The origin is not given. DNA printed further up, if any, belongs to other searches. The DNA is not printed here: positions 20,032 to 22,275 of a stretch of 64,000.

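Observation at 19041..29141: LacI-regulated operon combining sugar ABC transporter, two URO-D-like proteins, a FucI-like isomerase and a tungsten AOR: candidate non-canonical sugar catabolic route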

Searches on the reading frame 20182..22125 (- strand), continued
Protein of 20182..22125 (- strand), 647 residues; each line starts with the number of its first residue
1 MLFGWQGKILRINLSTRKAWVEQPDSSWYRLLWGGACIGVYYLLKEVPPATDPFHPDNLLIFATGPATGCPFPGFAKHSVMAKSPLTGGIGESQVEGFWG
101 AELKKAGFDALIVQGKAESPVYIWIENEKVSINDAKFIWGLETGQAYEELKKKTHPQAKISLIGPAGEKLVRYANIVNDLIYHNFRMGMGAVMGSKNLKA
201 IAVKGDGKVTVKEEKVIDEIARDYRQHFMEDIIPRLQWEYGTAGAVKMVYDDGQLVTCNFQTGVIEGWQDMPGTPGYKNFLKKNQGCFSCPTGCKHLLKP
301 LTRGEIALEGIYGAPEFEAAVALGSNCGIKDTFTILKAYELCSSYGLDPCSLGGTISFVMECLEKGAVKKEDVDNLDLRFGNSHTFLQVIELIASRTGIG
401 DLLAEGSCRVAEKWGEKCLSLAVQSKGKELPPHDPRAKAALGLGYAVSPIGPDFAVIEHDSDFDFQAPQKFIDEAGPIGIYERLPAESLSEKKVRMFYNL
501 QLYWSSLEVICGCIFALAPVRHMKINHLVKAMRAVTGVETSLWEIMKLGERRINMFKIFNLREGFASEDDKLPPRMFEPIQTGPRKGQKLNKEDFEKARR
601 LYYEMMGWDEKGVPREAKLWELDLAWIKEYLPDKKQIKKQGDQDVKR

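Call 93: find_encoding_contigs(protein=P0054, flank=7000, max_places=1)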
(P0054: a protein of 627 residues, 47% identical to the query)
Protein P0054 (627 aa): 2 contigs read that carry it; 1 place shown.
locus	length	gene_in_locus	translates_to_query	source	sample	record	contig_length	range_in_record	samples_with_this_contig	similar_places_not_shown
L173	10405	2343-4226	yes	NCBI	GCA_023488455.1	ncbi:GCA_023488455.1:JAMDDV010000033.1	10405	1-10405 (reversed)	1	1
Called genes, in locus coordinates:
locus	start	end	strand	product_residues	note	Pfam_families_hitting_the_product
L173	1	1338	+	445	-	PF01547:SBP_bac_1, PF13416:SBP_bac_8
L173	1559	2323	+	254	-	PF02633:Creatininase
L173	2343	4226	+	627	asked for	PF02730:AFOR_N, PF01314:AFOR_C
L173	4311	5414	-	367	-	PF01208:URO-D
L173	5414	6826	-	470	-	PF04734:Ceramidase_alk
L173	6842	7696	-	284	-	PF00528:BPD_transp_1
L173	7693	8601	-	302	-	PF00528:BPD_transp_1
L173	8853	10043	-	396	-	PF01321:Creatinase_N, PF00557:Peptidase_M24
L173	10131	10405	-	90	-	PF02780:Transketolase_C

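Call 94: find_encoding_contigs(protein=P0050, flank=7000, max_places=1)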
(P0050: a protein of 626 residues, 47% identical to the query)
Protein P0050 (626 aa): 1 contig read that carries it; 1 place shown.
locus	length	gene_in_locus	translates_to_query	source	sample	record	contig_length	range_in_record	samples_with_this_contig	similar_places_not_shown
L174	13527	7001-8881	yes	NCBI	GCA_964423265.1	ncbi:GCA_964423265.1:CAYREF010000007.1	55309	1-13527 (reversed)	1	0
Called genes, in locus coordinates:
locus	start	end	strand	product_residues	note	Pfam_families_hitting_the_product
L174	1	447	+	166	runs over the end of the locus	PF02577:BFN_dom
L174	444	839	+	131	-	-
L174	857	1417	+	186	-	PF25084:LbH_EIF2B (faint), PF25087:GMPPB_C (faint), PF00132:Hexapep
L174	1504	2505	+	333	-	PF00356:LacI, PF00532:Peripla_BP_1, PF13407:Peripla_BP_4, PF13377:Peripla_BP_3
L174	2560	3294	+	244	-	PF00392:GntR, PF07729:FCD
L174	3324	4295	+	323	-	PF02653:BPD_transp_2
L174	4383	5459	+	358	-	-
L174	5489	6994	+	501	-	PF00005:ABC_tran, PF13304:AAA_21 (faint), PF00005:ABC_tran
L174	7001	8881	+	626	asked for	PF02730:AFOR_N, PF01314:AFOR_C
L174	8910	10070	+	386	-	PF01208:URO-D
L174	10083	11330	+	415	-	PF01208:URO-D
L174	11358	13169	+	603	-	PF07881:Fucose_iso_N1, PF07882:Fucose_iso_N2, PF02952:Fucose_iso_C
